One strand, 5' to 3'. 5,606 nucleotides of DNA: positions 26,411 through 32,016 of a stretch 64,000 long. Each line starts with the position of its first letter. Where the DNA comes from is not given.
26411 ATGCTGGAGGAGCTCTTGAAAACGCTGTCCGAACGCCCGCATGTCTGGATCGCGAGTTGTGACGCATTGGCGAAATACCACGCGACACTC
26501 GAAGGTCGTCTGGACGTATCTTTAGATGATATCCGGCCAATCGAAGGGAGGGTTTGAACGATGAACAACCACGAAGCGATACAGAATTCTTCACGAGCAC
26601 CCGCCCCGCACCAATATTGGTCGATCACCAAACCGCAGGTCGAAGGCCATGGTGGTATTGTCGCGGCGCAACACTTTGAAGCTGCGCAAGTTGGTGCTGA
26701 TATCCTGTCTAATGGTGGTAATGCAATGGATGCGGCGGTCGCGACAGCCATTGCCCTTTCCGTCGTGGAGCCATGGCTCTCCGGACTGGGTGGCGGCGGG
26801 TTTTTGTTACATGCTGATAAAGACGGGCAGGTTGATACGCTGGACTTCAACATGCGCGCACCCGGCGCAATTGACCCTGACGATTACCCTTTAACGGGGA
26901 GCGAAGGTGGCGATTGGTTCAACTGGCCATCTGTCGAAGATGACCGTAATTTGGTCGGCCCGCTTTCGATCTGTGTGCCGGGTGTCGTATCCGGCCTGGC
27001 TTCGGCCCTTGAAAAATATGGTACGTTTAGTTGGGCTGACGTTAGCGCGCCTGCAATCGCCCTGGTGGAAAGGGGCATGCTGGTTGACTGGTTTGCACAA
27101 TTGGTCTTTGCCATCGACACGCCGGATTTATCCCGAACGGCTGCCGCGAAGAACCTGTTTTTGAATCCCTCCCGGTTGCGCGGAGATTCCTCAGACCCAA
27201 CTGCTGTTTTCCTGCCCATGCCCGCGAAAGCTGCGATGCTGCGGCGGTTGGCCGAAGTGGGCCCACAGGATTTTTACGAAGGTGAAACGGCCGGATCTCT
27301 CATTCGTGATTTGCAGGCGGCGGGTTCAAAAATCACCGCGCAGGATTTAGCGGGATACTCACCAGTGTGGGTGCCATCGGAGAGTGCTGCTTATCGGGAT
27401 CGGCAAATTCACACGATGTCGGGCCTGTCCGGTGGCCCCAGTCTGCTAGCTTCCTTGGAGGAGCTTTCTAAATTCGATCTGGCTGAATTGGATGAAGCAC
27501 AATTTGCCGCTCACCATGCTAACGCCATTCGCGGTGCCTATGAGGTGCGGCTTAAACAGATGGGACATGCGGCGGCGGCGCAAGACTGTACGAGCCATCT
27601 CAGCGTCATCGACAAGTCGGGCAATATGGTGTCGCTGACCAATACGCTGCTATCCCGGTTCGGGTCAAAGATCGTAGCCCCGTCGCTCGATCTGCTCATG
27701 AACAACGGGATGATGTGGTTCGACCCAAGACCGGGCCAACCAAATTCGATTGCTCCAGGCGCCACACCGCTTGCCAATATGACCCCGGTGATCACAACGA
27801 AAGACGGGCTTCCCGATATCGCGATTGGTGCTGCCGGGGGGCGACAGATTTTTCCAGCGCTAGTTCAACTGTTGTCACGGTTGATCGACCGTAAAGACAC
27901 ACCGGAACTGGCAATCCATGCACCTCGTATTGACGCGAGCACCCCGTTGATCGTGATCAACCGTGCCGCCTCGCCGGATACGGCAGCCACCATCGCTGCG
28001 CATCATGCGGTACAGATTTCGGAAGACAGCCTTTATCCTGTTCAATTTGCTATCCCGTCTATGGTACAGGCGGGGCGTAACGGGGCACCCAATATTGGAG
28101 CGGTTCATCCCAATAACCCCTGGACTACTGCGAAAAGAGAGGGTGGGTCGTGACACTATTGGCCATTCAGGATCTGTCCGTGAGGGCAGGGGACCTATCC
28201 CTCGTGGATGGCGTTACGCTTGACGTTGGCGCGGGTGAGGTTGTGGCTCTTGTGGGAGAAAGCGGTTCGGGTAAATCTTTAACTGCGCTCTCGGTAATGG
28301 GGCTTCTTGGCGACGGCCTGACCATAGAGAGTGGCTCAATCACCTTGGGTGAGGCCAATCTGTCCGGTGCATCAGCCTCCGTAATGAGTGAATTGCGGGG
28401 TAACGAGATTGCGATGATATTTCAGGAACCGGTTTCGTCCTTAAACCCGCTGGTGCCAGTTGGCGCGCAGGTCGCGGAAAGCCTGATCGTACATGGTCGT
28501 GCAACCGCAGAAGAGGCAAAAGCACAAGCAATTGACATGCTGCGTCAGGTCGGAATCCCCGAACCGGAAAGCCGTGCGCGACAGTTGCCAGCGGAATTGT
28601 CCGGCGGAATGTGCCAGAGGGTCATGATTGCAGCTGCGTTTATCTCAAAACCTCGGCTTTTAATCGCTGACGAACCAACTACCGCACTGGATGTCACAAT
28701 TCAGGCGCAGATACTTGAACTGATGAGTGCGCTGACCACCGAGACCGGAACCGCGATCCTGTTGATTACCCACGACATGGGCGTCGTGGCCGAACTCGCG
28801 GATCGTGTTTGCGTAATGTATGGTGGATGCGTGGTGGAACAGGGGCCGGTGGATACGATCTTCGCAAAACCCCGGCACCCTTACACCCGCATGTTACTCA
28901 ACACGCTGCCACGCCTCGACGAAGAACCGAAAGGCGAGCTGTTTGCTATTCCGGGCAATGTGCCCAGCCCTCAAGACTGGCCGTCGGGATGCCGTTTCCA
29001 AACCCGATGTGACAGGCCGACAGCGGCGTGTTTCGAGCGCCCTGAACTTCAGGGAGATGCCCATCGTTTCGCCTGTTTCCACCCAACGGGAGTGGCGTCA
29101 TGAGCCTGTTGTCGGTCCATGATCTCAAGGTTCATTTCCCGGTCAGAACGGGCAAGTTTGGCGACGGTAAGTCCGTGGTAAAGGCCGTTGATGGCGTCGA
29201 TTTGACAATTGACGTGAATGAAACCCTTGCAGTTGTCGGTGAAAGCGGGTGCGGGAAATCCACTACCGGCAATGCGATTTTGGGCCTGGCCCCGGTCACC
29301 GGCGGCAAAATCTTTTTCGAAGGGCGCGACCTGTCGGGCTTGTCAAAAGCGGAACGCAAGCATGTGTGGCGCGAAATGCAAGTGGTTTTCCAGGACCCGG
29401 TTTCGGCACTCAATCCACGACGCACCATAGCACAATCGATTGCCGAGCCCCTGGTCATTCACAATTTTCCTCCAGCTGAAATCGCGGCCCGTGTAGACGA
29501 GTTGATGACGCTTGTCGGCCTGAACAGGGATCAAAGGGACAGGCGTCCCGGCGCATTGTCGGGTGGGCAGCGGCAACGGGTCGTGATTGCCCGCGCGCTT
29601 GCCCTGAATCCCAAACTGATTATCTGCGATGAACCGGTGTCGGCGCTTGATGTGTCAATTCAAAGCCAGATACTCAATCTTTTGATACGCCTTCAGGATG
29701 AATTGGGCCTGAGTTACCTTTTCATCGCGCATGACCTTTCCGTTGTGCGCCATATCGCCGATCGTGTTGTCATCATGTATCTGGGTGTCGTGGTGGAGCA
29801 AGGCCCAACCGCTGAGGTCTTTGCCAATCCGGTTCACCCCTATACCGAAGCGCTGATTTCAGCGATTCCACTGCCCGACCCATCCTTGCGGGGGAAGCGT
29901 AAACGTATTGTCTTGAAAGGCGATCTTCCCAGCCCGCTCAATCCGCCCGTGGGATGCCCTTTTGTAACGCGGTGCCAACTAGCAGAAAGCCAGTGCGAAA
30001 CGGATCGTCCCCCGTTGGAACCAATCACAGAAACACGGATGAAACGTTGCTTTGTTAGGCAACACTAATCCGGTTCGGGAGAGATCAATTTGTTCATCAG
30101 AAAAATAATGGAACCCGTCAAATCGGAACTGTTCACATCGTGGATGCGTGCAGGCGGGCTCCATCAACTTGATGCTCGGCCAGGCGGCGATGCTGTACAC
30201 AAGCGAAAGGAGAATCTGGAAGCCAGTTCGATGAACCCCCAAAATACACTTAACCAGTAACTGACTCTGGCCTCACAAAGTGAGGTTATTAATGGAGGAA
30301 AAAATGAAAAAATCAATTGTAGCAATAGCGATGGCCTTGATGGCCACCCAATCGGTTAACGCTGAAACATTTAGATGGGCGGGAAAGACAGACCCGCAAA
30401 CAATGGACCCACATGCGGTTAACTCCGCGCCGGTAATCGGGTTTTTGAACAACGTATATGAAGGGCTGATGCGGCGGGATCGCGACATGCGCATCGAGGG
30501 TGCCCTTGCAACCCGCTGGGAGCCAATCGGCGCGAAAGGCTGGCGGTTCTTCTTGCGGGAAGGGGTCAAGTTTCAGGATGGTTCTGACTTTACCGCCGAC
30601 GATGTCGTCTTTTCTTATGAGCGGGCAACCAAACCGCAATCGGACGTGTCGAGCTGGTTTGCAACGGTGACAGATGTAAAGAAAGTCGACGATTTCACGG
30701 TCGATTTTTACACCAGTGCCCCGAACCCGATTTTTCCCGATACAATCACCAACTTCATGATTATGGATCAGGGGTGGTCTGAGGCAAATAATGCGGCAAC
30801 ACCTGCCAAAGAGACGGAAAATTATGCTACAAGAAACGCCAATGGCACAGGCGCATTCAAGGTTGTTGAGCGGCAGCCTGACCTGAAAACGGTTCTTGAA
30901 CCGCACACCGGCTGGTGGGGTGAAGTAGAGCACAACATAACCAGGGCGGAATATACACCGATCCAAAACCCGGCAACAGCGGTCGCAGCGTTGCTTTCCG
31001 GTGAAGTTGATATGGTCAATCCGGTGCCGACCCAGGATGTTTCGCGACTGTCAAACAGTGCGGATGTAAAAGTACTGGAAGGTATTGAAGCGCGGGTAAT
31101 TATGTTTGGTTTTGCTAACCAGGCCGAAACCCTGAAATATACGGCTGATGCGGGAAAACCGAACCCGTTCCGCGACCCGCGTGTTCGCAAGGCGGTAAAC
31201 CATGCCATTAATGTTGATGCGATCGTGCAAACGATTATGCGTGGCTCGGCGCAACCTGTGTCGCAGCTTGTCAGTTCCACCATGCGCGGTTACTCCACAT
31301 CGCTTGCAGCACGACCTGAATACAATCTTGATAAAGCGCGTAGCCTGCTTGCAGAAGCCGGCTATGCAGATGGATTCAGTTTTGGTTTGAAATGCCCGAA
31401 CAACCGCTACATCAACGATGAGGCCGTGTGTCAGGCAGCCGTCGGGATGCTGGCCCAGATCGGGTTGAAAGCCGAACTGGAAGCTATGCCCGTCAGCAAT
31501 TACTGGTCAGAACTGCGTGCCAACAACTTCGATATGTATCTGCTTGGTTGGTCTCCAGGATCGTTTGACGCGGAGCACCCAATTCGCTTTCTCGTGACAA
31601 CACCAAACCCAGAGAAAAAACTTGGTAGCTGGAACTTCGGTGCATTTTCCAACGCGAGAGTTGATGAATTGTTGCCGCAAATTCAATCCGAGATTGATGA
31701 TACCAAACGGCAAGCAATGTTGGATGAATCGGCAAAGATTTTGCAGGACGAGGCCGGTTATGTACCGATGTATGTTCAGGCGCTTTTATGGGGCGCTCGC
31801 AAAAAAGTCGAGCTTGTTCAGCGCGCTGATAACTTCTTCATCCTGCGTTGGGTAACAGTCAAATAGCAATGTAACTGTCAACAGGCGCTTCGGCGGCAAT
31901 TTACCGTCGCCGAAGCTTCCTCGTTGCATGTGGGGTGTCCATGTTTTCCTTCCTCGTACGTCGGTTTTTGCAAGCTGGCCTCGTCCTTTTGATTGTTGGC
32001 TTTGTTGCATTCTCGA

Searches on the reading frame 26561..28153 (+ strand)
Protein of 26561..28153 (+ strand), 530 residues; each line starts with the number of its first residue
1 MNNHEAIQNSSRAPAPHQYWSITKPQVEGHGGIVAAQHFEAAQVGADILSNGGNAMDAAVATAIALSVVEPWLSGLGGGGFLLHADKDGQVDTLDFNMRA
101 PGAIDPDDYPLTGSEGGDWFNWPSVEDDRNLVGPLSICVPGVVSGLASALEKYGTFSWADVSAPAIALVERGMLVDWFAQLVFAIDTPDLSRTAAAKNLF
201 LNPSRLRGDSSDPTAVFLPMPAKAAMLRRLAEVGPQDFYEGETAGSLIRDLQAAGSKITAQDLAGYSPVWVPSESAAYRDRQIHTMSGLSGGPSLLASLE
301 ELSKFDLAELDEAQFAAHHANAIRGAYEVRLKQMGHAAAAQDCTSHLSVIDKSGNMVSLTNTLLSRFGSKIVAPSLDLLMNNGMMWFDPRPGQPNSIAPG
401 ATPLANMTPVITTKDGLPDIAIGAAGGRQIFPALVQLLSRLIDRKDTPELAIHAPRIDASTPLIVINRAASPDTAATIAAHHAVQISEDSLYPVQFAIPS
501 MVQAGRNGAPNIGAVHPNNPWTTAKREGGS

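Call 22: search_protein_families(library=pfam, proteins=[window:26561-28153:+], max_evalue=0.00001)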
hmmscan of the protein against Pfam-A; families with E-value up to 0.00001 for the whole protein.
window:26561-28153:+ (530 aa): 1 family
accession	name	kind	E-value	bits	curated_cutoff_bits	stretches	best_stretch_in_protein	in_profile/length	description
PF01019.26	G_glu_transpept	-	3.4e-93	313.6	27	2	47-339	2-281/512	Gamma-glutamyltranspeptidase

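Call 41: find_homologous_proteins(query=window:26561-28150:+, max_evalue=1e-50)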
Query window:26561-28150:+ (530 aa): 1296 proteins with E <= 1e-50 among 8000 candidates; the best 120 are listed.
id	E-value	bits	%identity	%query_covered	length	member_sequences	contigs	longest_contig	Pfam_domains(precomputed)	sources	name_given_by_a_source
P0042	0.0e+0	1188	100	100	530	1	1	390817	PF01019.28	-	-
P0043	1.8e-266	903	78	97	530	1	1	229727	PF01019.28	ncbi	-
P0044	3.4e-262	889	74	100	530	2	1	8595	PF01019.28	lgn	-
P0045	1.1e-261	887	75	98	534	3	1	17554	PF01019.28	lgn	-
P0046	1.4e-261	887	76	97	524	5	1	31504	PF01019.28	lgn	-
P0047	7.0e-261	885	76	97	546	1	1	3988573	PF01019.28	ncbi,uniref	ncbi:gamma-glutamyltransferase [Phaeobacter sp. C3_T13_0]|uniref:gamma-glutamyltransferase n=1 Tax=P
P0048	1.4e-260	884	76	99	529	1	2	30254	PF01019.28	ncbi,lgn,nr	ncbi:MAG: gamma-glutamyltransferase [Marinibacterium sp.]|nr:gamma-glutamyltransferase [Marinibacter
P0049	3.6e-259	879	74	99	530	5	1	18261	PF01019.28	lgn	-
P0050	9.2e-259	878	77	96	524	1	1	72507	PF01019.28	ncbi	-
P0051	4.7e-255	865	72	99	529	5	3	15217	PF01019.28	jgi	jgi:gamma-glutamyltranspeptidase/glutathione hydrolase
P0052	6.2e-254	862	74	97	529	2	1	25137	PF01019.28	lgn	-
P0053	1.4e-252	857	72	100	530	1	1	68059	PF01019.28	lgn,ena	-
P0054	2.8e-252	856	71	99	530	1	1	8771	PF01019.28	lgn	-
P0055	4.8e-252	855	72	100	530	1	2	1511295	PF01019.28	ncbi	ncbi:MAG: gamma-glutamyltransferase [Stappiaceae bacterium]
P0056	9.5e-251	851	78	91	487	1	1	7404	PF01019.28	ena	-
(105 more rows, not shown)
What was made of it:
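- On Phase-variable contingency locus driven by a simple sequence repeat: The nearest genome at a neighbouring gene is about 78% identical (call 41).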

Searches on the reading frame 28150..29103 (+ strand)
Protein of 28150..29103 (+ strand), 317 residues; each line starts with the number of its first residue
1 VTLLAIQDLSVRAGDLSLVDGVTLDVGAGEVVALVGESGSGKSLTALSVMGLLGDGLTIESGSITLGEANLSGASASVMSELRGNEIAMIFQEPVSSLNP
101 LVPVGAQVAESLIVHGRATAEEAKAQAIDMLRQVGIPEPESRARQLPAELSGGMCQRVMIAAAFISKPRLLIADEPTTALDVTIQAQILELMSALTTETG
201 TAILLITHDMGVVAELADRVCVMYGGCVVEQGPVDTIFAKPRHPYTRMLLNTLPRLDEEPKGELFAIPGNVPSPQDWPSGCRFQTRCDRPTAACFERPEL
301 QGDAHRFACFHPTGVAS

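Call 64: search_protein_families(library=pfam, proteins=[window:28150-29103:+], max_evalue=0.00001)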
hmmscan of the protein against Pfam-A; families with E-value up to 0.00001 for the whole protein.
window:28150-29103:+ (317 aa): 3 families
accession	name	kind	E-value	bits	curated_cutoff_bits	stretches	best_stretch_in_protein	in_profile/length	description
PF00005.33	ABC_tran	-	7.8e-27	95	25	1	20-178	2-137/137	ABC transporter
PF08352.17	oligo_HPY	-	1.2e-20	74.1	27.1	1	229-294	1-65/65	Oligopeptide/dipeptide transporter, C-terminal region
PF13304.12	AAA_21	-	3.6e-08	34.2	27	1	138-213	226-303/304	AAA domain, putative AbiEii toxin, Type IV TA system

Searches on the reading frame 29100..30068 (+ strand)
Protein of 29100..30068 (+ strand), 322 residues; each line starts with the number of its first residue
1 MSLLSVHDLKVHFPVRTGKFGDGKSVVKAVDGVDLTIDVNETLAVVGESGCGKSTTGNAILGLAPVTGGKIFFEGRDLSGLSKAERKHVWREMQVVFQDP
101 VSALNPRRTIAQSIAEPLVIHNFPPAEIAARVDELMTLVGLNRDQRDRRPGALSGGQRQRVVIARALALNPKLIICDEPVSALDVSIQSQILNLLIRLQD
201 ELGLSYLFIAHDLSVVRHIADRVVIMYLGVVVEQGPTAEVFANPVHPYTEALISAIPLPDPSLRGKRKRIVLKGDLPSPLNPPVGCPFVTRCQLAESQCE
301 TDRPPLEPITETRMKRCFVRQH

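Call 64: search_protein_families(library=pfam, proteins=[window:29100-30068:+], max_evalue=0.00001)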
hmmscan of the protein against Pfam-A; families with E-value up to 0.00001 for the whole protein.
window:29100-30068:+ (322 aa): 2 families
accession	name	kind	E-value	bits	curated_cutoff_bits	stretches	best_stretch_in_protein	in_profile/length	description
PF00005.33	ABC_tran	-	1.3e-31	110.5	25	1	31-180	2-136/137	ABC transporter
PF08352.17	oligo_HPY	-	5.7e-19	68.7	27.1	1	232-299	1-65/65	Oligopeptide/dipeptide transporter, C-terminal region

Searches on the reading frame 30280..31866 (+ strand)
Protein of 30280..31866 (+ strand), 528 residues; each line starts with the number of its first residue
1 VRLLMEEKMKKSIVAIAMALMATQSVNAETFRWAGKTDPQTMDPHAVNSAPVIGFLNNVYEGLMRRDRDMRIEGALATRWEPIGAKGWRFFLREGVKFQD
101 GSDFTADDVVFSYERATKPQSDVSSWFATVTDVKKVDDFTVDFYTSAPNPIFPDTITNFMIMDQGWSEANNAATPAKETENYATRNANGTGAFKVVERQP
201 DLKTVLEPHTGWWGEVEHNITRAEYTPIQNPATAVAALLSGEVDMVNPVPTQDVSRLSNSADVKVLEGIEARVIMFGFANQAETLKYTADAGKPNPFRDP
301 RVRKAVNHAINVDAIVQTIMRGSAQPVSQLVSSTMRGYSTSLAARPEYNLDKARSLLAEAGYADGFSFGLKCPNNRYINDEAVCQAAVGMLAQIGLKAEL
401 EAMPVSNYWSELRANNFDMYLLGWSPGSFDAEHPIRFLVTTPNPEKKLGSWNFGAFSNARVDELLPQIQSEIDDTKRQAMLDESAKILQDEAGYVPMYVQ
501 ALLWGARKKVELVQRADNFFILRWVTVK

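Call 64: search_protein_families(library=pfam, proteins=[window:30280-31866:+], max_evalue=0.00001)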
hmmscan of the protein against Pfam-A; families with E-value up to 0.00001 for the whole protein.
window:30280-31866:+ (528 aa): 1 family
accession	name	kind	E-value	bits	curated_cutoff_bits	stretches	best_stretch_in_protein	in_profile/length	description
PF00496.27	SBP_bac_5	-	2.4e-83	280.7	32.4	1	72-440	2-362/368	Bacterial extracellular solute-binding proteins, family 5 Middle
